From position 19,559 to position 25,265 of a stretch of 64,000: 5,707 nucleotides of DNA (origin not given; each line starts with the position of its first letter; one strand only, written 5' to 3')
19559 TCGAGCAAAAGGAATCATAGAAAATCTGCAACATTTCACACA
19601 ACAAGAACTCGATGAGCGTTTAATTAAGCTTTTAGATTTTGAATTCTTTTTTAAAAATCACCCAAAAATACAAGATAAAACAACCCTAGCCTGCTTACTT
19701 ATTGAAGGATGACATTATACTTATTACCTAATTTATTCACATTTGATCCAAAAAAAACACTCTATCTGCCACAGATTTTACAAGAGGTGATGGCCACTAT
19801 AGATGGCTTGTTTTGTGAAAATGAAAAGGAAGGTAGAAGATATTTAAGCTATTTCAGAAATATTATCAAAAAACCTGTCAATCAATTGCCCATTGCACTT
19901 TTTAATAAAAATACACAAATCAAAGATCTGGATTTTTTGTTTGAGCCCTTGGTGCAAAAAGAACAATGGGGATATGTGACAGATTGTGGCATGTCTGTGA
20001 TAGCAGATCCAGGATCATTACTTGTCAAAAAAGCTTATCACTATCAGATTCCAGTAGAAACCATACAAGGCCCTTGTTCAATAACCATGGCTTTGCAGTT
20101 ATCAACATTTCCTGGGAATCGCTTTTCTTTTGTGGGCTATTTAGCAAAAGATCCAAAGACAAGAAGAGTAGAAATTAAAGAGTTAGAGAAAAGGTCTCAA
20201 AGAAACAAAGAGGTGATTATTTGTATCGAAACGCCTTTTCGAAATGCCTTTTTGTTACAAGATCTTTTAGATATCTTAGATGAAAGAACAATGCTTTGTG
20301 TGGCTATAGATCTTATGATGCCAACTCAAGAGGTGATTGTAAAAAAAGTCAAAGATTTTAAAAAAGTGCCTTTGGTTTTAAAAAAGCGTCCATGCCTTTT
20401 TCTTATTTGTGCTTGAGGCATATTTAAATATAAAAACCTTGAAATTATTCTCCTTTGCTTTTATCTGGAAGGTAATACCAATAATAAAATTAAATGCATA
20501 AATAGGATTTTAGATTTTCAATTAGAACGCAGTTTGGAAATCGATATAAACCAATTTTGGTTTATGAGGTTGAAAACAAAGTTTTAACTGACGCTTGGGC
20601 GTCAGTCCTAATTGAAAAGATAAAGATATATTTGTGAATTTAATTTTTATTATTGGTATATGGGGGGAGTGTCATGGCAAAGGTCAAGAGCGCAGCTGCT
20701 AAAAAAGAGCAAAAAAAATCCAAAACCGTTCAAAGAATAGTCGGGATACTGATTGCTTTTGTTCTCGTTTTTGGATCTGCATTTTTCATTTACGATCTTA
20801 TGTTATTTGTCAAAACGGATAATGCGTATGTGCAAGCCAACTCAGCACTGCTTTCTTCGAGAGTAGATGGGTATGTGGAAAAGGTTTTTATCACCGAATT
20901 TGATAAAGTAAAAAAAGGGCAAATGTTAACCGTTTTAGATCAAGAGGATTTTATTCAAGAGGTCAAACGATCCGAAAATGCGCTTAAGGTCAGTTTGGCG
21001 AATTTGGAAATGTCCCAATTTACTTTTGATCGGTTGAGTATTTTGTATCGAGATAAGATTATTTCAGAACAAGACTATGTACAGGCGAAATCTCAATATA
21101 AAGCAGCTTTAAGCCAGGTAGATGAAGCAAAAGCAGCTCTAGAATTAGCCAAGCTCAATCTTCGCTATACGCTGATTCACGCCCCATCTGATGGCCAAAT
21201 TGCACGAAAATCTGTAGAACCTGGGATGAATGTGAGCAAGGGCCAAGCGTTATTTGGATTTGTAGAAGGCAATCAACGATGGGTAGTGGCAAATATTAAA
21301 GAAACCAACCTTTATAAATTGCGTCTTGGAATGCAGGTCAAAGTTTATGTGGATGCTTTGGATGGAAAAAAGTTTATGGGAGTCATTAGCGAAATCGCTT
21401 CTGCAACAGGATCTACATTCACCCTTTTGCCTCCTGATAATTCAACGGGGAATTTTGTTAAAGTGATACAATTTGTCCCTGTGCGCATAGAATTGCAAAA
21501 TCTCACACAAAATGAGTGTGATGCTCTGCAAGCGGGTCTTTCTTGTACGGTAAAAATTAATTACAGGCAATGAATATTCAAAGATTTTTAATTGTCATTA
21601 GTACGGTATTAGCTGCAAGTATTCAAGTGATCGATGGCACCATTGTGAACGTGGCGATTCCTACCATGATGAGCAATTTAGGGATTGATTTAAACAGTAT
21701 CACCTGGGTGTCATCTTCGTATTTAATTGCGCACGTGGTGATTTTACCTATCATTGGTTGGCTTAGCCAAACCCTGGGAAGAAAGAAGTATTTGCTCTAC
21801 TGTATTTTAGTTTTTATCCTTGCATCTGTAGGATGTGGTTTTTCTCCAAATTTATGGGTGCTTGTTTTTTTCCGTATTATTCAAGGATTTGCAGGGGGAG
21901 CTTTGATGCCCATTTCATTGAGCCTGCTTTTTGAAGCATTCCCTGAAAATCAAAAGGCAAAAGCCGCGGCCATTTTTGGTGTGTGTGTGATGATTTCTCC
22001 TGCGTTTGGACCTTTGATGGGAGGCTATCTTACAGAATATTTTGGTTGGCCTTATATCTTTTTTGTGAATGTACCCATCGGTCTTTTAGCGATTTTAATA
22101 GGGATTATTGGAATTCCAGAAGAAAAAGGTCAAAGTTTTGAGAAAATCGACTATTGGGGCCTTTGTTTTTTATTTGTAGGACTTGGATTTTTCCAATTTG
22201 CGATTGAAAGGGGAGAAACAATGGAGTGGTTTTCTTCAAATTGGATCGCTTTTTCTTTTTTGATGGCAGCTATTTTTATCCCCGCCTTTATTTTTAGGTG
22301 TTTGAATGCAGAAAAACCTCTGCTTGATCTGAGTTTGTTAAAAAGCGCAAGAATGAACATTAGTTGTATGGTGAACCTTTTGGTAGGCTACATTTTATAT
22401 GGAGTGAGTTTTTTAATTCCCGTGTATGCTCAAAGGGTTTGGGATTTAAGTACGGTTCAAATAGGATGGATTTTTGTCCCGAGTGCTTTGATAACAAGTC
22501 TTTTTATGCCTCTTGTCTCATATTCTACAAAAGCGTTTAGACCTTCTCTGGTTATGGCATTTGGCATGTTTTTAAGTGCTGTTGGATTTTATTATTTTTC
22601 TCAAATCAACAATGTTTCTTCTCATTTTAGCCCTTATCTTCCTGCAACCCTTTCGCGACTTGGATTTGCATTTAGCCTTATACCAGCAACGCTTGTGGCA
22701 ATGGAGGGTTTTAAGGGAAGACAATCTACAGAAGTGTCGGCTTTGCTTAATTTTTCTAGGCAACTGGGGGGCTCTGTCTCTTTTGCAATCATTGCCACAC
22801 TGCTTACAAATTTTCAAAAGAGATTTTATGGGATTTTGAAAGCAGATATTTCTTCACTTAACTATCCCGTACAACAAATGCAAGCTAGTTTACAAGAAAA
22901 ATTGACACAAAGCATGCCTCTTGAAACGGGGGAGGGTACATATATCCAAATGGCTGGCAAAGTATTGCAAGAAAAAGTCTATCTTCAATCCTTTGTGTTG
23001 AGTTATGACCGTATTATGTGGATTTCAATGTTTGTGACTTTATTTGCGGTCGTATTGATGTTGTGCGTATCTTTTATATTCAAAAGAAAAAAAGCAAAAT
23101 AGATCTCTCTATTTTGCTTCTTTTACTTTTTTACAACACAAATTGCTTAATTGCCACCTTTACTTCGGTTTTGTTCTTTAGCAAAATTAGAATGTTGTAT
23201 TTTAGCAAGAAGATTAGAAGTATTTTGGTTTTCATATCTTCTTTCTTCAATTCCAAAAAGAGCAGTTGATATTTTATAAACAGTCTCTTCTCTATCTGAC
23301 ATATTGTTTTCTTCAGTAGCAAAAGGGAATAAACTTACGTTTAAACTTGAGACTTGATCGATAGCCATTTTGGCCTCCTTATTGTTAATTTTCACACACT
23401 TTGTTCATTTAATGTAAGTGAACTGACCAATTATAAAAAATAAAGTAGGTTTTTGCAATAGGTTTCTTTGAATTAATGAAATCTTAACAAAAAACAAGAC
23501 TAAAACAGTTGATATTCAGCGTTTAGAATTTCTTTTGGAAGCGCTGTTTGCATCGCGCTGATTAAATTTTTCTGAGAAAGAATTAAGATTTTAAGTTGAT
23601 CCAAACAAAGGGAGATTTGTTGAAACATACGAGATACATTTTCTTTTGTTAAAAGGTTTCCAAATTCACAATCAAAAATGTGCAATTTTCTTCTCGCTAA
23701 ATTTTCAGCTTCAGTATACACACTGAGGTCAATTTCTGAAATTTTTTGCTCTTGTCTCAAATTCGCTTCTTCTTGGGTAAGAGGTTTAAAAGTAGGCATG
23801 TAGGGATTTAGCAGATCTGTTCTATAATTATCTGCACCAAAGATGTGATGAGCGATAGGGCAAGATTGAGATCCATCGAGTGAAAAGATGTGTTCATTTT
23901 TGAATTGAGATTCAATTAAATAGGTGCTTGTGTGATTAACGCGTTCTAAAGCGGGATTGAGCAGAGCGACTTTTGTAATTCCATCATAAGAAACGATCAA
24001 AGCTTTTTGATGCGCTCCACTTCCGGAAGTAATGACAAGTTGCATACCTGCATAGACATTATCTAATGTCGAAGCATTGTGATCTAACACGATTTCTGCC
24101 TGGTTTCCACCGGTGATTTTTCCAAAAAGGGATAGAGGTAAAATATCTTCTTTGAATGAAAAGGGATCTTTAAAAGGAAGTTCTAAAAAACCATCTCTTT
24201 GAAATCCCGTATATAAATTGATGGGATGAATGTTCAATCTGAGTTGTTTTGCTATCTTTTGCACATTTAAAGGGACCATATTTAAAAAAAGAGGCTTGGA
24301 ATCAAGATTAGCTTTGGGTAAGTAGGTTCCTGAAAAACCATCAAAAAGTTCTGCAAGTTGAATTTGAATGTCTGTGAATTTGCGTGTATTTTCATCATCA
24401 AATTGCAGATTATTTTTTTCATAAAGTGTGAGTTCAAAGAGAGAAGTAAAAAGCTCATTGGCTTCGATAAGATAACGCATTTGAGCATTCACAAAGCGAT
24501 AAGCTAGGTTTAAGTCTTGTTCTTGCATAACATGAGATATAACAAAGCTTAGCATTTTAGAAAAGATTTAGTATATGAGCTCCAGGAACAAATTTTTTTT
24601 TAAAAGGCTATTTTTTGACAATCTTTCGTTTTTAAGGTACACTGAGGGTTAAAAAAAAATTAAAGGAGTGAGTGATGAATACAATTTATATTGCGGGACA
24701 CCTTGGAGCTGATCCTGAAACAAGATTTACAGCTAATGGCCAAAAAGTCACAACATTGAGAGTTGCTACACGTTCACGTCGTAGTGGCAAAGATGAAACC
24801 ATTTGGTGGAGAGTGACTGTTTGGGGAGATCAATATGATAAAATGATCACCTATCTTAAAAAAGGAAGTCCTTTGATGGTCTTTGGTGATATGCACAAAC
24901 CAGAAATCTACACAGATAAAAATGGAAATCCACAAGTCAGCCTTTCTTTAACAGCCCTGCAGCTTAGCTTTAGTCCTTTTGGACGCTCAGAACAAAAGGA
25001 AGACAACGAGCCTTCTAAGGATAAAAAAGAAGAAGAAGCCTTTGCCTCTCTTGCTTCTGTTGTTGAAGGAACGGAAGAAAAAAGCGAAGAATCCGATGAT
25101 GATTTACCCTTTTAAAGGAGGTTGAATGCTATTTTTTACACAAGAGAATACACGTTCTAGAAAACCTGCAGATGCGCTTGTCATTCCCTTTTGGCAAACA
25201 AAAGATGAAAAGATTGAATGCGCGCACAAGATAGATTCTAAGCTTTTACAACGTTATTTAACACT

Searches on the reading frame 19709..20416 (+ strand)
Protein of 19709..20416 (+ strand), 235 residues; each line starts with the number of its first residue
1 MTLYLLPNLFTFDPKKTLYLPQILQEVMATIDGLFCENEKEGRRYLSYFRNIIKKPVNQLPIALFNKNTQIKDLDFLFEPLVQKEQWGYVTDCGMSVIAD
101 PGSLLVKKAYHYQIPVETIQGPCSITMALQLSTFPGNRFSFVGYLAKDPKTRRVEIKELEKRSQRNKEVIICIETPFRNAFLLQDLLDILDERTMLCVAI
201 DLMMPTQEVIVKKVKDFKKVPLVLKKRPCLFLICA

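Call 99: search_protein_families(library=pfam, proteins=[window:19709-20416:+], max_evalue=0.00001)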
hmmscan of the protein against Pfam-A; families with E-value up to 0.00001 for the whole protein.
window:19709-20416:+ (235 aa): 1 family
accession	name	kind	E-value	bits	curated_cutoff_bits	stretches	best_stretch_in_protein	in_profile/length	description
PF00590.25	TP_methylase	-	3.6e-07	30.8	27.8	1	72-216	66-210/212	Tetrapyrrole (Corrin/Porphyrin) Methylases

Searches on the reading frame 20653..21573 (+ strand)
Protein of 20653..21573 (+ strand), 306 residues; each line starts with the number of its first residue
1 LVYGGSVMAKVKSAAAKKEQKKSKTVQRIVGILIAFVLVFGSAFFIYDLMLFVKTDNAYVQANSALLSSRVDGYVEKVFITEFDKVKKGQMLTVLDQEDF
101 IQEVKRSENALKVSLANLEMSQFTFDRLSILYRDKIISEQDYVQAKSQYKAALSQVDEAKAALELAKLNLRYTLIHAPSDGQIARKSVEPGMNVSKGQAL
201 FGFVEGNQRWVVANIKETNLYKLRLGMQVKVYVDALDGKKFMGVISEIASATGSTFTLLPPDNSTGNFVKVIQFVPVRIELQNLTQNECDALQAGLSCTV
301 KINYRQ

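Call 100: search_protein_families(library=pfam, proteins=[window:20653-21573:+], max_evalue=0.00001)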
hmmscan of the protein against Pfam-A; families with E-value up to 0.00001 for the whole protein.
window:20653-21573:+ (306 aa): 4 families
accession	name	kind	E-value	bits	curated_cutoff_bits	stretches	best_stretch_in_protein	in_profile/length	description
PF16576.10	HlyD_D23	-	3e-20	72.8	30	1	62-249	17-185/214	Barrel-sandwich domain of CusB or HlyD membrane-fusion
PF00529.27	CusB_dom_1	-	2e-12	47.6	26.5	1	70-302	12-87/89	Cation efflux system protein CusB domain 1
PF13437.12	HlyD_3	-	1.4e-10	42.3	22.2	1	175-254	2-82/106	HlyD family secretion protein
PF13533.13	Biotin_lipoyl_2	-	8e-09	35.6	29.8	0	67-96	3-32/32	Biotin-lipoyl like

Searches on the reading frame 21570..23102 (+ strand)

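Call 100: search_protein_families(library=pfam, proteins=[window:21570-23102:+], max_evalue=0.00001)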
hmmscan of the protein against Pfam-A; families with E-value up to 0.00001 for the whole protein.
window:21570-23102:+ (510 aa): 2 families
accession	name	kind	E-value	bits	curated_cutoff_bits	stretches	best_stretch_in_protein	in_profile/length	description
PF07690.21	MFS_1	-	2.2e-50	172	33.4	1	13-404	2-346/347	Major Facilitator Superfamily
PF00083.30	Sugar_tr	-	1.7e-13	50.7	22.3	2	43-114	47-121/452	Sugar (and other) transporter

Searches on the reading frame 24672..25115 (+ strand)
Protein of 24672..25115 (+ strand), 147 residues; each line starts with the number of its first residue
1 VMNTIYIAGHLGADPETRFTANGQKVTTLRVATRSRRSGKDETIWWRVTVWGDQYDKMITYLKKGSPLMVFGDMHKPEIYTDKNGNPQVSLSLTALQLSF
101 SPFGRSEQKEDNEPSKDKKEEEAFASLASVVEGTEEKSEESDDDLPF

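Call 100: search_protein_families(library=pfam, proteins=[window:24672-25115:+], max_evalue=0.00001)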
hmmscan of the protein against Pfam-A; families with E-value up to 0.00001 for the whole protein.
window:24672-25115:+ (147 aa): 1 family
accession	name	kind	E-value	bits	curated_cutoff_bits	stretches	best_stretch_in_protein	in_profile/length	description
PF00436.31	SSB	-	1.6e-20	73.5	26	1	2-100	1-103/104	Single-strand binding protein family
